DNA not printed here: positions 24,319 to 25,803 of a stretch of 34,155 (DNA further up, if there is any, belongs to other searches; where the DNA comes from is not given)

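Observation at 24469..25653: TagF/TagB-like enzyme as a candidate CMP-phosphonate:glycan phosphonotransferase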

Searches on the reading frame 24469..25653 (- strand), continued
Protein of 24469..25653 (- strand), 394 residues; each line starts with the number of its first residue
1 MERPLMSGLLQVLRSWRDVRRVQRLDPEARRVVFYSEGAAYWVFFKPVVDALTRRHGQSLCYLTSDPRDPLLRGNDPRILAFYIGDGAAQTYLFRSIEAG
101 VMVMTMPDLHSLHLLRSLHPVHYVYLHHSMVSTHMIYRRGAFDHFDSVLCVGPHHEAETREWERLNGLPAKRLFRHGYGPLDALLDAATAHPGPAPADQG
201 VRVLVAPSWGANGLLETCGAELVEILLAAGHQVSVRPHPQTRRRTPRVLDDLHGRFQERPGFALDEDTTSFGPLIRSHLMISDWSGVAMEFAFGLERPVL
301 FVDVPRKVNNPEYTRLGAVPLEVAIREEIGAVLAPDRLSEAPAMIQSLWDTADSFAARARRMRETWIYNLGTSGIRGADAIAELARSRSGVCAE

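Call 50: search_protein_families(library=pfam, proteins=[L012:8068-8502:+, L049:11191-11634:+, L085:10913-12676:+, L037:6585-7463:+, L029:3707-4519:+, L044:1623-3194:+, L043:3952-5022:+, L038:12215-13681:+, L078:15773-16336:+, L073:1307-1801:-], max_evalue=0.001)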
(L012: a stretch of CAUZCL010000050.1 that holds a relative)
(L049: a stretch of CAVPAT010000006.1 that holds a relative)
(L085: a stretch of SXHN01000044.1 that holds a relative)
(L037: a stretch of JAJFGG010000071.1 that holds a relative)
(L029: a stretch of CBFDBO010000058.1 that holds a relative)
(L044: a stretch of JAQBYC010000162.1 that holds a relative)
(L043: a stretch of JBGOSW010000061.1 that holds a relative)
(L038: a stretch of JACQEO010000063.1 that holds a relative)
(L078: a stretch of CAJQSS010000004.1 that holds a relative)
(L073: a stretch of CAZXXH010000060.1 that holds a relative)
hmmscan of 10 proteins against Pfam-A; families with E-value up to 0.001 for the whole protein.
L012:8068-8502:+ (144 aa): 0 families

L049:11191-11634:+ (147 aa): 0 families

L085:10913-12676:+ (587 aa): 6 families
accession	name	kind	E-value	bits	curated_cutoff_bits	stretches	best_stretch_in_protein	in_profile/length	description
PF13649.12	Methyltransf_25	-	1.3e-09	39.1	27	1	431-528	1-97/97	Methyltransferase domain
PF08241.18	Methyltransf_11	-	2.5e-08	34.9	21.2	1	432-532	1-95/95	Methyltransferase domain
PF00551.24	Formyl_trans_N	-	1.3e-06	28.7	26.1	1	159-226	89-157/181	Formyl transferase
PF13847.12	Methyltransf_31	-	1.6e-06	28.3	27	1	427-535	3-112/145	Methyltransferase domain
PF08242.18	Methyltransf_12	-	5.6e-06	27.5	30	1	432-530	1-98/98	Methyltransferase domain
PF13489.12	Methyltransf_23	-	2.1e-05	24.7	27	1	422-535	17-119/164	Methyltransferase domain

L037:6585-7463:+ (292 aa): 1 family
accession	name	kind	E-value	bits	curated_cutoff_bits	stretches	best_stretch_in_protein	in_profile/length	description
PF12974.12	Phosphonate-bd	-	9.7e-53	179.5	27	1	34-274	3-242/242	ABC transporter, phosphonate, periplasmic substrate-binding protein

L029:3707-4519:+ (270 aa): 6 families
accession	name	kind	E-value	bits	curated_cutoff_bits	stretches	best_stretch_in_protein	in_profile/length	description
PF00005.33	ABC_tran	-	7e-36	124.3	25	1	23-176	1-137/137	ABC transporter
PF02463.25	SMC_N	-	4.8e-05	23.3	40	0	33-204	24-197/220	RecF/RecN/SMC N terminal domain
PF13191.12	AAA_16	-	6.5e-05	23.9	32.6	1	30-62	19-54/167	AAA ATPase domain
PF13555.12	AAA_29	-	0.00024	21.2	27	1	27-59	16-48/61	P-loop containing region of AAA domain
PF13476.12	AAA_23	-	0.0003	21.9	27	1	7-57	2-43/201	AAA domain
PF13304.12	AAA_21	-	0.0004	21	27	0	35-54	1-20/304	AAA domain, putative AbiEii toxin, Type IV TA system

L044:1623-3194:+ (523 aa): 2 families
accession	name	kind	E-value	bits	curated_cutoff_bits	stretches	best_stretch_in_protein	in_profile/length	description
PF12974.12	Phosphonate-bd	-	1.4e-52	178.9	27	1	34-240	16-218/242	ABC transporter, phosphonate, periplasmic substrate-binding protein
PF00528.27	BPD_transp_1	-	2.1e-14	54.1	26.4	1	351-514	2-174/184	Binding-protein-dependent transport system inner membrane component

L043:3952-5022:+ (356 aa): 2 families
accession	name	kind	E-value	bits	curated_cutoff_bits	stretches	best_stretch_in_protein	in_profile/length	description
PF01747.23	ATP-sulfurylase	-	1.1e-79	267.2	24.3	1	136-348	2-210/212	ATP-sulfurylase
PF14306.12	PUA_2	-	4e-35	121.2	27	1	3-129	32-159/159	PUA-like domain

L038:12215-13681:+ (488 aa): 2 families
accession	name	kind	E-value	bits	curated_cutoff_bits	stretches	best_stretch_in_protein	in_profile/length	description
PF00224.27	PK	-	3.5e-90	302.9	30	1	11-325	1-328/328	Pyruvate kinase, barrel domain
PF02887.21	PK_C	-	1.1e-19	71.1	28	1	357-470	2-113/114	Pyruvate kinase, alpha/beta domain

L078:15773-16336:+ (187 aa): 1 family
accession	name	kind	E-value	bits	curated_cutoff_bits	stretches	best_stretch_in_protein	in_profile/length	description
PF02775.26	TPP_enzyme_C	-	6.7e-17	62.1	21.9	1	39-155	23-151/151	Thiamine pyrophosphate enzyme, C-terminal TPP binding domain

L073:1307-1801:- (164 aa): 1 family
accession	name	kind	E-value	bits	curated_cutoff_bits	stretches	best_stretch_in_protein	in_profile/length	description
PF02776.23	TPP_enzyme_N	-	3.3e-09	37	26.8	1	3-101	4-103/119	Thiamine pyrophosphate enzyme, N-terminal TPP binding domain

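Call 70: find_encoding_contigs(protein=P0002, flank=10000, max_places=2)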
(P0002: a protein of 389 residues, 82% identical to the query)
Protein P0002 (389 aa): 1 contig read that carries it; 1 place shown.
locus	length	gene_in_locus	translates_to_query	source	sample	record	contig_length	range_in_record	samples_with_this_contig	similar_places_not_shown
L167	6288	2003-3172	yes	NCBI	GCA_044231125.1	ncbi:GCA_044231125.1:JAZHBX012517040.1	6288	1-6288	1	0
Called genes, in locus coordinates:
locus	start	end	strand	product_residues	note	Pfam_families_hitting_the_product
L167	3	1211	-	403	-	?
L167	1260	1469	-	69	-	-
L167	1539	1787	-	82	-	-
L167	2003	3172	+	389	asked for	-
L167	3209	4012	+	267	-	PF00483:NTP_transferase, PF12804:NTP_transf_3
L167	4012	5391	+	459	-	-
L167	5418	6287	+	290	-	?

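Call 71: find_encoding_contigs(protein=P0003, flank=10000, max_places=2)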
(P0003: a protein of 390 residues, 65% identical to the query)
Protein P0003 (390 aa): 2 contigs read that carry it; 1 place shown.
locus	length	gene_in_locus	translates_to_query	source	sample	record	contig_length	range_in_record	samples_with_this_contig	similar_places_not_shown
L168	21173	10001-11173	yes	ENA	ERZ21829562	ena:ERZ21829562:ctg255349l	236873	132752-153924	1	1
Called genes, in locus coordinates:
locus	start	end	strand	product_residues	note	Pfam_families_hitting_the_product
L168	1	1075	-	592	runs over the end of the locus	PF00535:Glycos_transf_2, PF10111:Glyco_tranf_2_2, PF13641:Glyco_tranf_2_3, PF05175:MTS, PF13489:Methyltransf_23, PF13847:Methyltransf_31, PF08241:Methyltransf_11, PF08242:Methyltransf_12, +5 more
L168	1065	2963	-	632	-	PF13522:GATase_6, PF13537:GATase_7, PF00733:Asn_synthase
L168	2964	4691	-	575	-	PF07940:Hepar_II_III_C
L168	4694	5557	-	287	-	PF01522:Polysacc_deac_1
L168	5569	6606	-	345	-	PF13527:Acetyltransf_9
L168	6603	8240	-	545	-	-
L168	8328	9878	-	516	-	PF00884:Sulfatase, PF01663:Phosphodiest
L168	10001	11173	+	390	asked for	-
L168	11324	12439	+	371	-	PF12844:HTH_19, PF13560:HTH_31, PF01381:HTH_3, PF13443:HTH_26 (weak), PF00483:NTP_transferase (weak), PF12804:NTP_transf_3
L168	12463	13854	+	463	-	-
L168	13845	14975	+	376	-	PF00465:Fe-ADH, PF25137:ADH_Fe_C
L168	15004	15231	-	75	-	-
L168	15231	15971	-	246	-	PF13489:Methyltransf_23, PF13649:Methyltransf_25, PF13847:Methyltransf_31 (weak), PF08241:Methyltransf_11, PF08242:Methyltransf_12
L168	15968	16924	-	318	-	PF00389:2-Hacid_dh, PF02826:2-Hacid_dh_C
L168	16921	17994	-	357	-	PF01761:DHQ_synthase, PF24621:DHQS_C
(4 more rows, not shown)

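Call 84: search_protein_families(library=pfam, proteins=[L053:5023-6231:+, L053:6237-7553:+, L019:11871-13520:+, L053:17551-18483:+, L053:18851-19789:+, L019:4423-6309:+, L020:3171-3629:-, L014:12197-13621:+, L066:13536-14897:+, L039:7506-8204:+], max_evalue=0.001)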
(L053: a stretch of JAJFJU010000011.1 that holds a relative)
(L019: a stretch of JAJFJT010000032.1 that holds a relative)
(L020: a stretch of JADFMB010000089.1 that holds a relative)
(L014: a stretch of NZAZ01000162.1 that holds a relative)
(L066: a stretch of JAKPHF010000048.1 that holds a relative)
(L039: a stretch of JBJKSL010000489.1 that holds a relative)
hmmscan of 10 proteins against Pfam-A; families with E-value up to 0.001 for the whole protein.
L053:5023-6231:+ (402 aa): 7 families
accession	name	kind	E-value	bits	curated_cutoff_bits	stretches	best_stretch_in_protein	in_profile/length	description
PF00534.26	Glycos_transf_1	-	8.5e-39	133.3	26.4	1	207-368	2-170/172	Glycosyl transferases group 1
PF13692.12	Glyco_trans_1_4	-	1.8e-33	116.3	27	1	219-354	2-140/142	Glycosyl transferases group 1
PF13439.12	Glyco_transf_4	-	1.1e-19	71.5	28.5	1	85-200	48-169/170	Glycosyltransferase Family 4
PF13579.12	Glyco_trans_4_4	-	5.5e-14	53.2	29.7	1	26-196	10-158/158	Glycosyl transferase 4-like domain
PF20706.3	GT4-conflict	-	6e-09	35.8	26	1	163-332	144-323/385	Family 4 Glycosyltransferase in conflict systems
PF13524.12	Glyco_trans_1_2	-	4e-06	27.3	25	1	234-350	3-108/144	Glycosyl transferase-like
PF13477.12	Glyco_trans_4_2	-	4.7e-05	24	23.4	1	94-171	60-137/139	Glycosyl transferase 4-like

L053:6237-7553:+ (438 aa): 2 families
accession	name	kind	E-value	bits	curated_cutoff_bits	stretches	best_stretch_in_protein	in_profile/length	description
PF04932.20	Wzy_C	-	8.1e-26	91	31.7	1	202-340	1-149/149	O-Antigen ligase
PF19358.4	DUF5935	-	2.7e-21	76.8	23.6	1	3-188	1-189/193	Family of unknown function (DUF5935)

L019:11871-13520:+ (549 aa): 0 families

L053:17551-18483:+ (310 aa): 1 family
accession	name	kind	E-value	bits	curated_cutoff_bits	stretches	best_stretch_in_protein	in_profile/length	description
PF01522.26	Polysacc_deac_1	-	3e-24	85.8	23.1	2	183-259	48-120/124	Polysaccharide deacetylase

L053:18851-19789:+ (312 aa): 3 families
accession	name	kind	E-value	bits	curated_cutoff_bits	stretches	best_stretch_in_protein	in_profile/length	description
PF12146.15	Hydrolase_4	-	4.3e-07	29.9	27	1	64-181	2-115/239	Serine aminopeptidase, S33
PF02129.25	Peptidase_S15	-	3.2e-06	27.5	23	1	69-159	22-112/262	X-Pro dipeptidyl-peptidase (S15 family)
PF12697.13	Abhydrolase_6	-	0.00025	22.2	26.3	1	91-273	21-164/217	Alpha/beta hydrolase family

L019:4423-6309:+ (628 aa): 3 families
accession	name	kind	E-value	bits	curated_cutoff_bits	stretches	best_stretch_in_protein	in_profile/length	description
PF00733.27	Asn_synthase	-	9.8e-72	243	21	1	227-607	1-349/354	Asparagine synthase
PF13537.11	GATase_7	-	5.8e-11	42.9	25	1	83-152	50-121/123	Glutamine amidotransferase domain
PF13522.11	GATase_6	-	2.6e-05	24.7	27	1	84-147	66-129/130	Glutamine amidotransferase domain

L020:3171-3629:- (152 aa): 0 families

L014:12197-13621:+ (474 aa): 2 families
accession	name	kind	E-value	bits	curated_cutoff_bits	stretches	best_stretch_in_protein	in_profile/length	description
PF20629.2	GD_AH_C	-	3.9e-79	265.8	26.8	1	228-471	2-240/242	D-galactarate/Altronate dehydratase, C-terminal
PF04295.18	GD_AH_second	-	1.8e-32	112.7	27.3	1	93-217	1-135/136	D-galactarate dehydratase/Altronate hydrolase, second domain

L066:13536-14897:+ (453 aa): 1 family
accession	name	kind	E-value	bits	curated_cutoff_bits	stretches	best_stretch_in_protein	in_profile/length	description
PF00202.27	Aminotran_3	-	1.5e-81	274.6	30.5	1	51-449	9-402/403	Aminotransferase class-III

L039:7506-8204:+ (232 aa): 5 families
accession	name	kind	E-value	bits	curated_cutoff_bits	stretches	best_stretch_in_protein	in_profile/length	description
PF07729.17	FCD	-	5e-25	88.8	24.3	1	93-214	1-124/125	FCD domain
PF00392.27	GntR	-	3e-17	62.5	27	1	8-69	3-64/64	Bacterial regulatory proteins, gntR family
PF07840.17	FadR_C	-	1.8e-07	31.6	23.6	1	91-212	27-144/164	FadR C-terminal domain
PF14502.12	HTH_41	-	5.8e-07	29.3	25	1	25-63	2-40/48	Helix-turn-helix domain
PF08279.18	HTH_11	-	4.3e-06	27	25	1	34-67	20-52/55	HTH domain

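Call 89: search_protein_representatives(alignment_id=A1)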
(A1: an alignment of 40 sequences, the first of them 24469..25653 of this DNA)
Query: 40 sequences, 388 profile positions. Proteins with E-value up to 0.001 (for the whole library): 3939; up to 1e-10: 2336; up to 1e-30: 1212. The best 150 are listed.
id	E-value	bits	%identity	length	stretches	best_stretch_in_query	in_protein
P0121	3.6e-162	556.0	-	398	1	2-384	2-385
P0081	1.3e-160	550.9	-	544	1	7-385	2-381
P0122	1.6e-158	544.0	-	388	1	3-384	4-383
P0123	6.7e-153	525.5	-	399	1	3-383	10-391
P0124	7.1e-153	525.4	-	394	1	3-382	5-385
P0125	1.1e-152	524.8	-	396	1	3-386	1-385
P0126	2.2e-152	523.8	-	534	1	8-380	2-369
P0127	5.3e-152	522.5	-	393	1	4-381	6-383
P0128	8.2e-149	512.0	-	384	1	5-382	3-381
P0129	8.5e-149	512.0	-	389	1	3-383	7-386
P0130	2.3e-147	507.2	-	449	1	12-382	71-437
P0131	7.2e-147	505.6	-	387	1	3-381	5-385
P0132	2.8e-145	500.4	-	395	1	15-382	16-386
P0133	2.4e-144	497.3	-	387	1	8-383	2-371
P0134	3.3e-144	496.9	-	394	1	5-384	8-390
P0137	8.5e-143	492.2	-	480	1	2-382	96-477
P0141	1.1e-140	485.2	-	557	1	6-384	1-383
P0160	3.8e-133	460.5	-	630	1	7-382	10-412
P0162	3.2e-132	457.4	-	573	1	8-378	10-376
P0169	1.2e-129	448.9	-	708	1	5-381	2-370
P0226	2.8e-115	401.7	-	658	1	7-383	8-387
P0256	4.7e-108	377.9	-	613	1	5-380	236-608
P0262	5.1e-106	371.1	-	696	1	6-385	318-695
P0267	2.2e-105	369.1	-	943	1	11-379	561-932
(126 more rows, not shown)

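Call 90: search_protein_families(library=pfam, proteins=[P0256, P0262, P0267, P0169, P0226, P0160, P0081, P0141, P0162, P0137], max_evalue=0.001)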
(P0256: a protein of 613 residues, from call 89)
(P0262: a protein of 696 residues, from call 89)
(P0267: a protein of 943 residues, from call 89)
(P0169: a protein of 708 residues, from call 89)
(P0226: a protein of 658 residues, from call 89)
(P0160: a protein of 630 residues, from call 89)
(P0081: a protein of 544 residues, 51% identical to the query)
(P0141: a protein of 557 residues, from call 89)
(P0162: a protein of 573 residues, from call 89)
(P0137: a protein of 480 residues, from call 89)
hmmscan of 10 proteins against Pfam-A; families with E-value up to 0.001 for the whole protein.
P0256 (613 aa): 2 families
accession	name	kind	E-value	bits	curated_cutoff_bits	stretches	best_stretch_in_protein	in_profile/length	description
PF02096.25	60KD_IMP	-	3.6e-17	63.2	35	1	29-213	3-160/163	60Kd inner membrane protein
PF04464.20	Glyphos_transf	-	2.2e-06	27.3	22.1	1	370-524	133-291/367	CDP-Glycerol:Poly(glycerophosphate) glycerophosphotransferase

P0262 (696 aa): 2 families
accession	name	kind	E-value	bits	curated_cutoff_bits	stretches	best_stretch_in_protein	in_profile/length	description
PF02096.25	60KD_IMP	-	9.2e-25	87.9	35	1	26-280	1-162/163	60Kd inner membrane protein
PF04464.20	Glyphos_transf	-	7.5e-09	35.4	22.1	1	343-612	24-297/367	CDP-Glycerol:Poly(glycerophosphate) glycerophosphotransferase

P0267 (943 aa): 2 families
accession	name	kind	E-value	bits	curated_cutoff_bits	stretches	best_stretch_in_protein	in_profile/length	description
PF02096.25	60KD_IMP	-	1.7e-25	90.3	35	1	335-517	1-162/163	60Kd inner membrane protein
PF04464.20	Glyphos_transf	-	6.9e-14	52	22.1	1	570-850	12-292/367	CDP-Glycerol:Poly(glycerophosphate) glycerophosphotransferase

P0169 (708 aa): 2 families
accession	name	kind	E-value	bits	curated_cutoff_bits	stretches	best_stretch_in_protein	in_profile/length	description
PF04464.20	Glyphos_transf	-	5.9e-09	35.8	22.1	1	132-288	131-291/367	CDP-Glycerol:Poly(glycerophosphate) glycerophosphotransferase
PF00551.24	Formyl_trans_N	-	3.8e-06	27.2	26.1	1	567-627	91-152/181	Formyl transferase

P0226 (658 aa): 5 families
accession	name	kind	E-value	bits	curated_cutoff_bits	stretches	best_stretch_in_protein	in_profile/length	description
PF00005.33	ABC_tran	-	5.1e-29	102.1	25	1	422-573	4-137/137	ABC transporter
PF04464.20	Glyphos_transf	-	7.2e-09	35.5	22.1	1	155-301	147-291/367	CDP-Glycerol:Poly(glycerophosphate) glycerophosphotransferase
PF03193.22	RsgA_GTPase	-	3.8e-06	27.3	30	1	427-465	104-142/174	RsgA GTPase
PF13304.12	AAA_21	-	9e-06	26.4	27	0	431-452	1-22/304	AAA domain, putative AbiEii toxin, Type IV TA system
PF13555.12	AAA_29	-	0.00031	20.9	27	0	423-451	16-44/61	P-loop containing region of AAA domain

P0160 (630 aa): 1 family
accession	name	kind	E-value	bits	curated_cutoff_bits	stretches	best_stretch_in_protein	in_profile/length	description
PF04464.20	Glyphos_transf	-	0.0008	18.9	22.1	0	149-315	138-291/367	CDP-Glycerol:Poly(glycerophosphate) glycerophosphotransferase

P0081 (544 aa): 0 families

P0141 (557 aa): 1 family
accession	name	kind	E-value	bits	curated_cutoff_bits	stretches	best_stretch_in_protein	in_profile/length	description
PF04464.20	Glyphos_transf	-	6.4e-08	32.4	22.1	1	157-297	155-293/367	CDP-Glycerol:Poly(glycerophosphate) glycerophosphotransferase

P0162 (573 aa): 1 family
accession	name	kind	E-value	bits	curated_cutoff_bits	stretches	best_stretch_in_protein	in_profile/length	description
PF04464.20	Glyphos_transf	-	8.5e-06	25.4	22.1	1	195-294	194-291/367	CDP-Glycerol:Poly(glycerophosphate) glycerophosphotransferase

P0137 (480 aa): 1 family
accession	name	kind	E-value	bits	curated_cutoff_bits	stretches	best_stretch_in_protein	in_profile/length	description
PF04464.20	Glyphos_transf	-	1.2e-10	41.3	22.1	1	245-391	144-291/367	CDP-Glycerol:Poly(glycerophosphate) glycerophosphotransferase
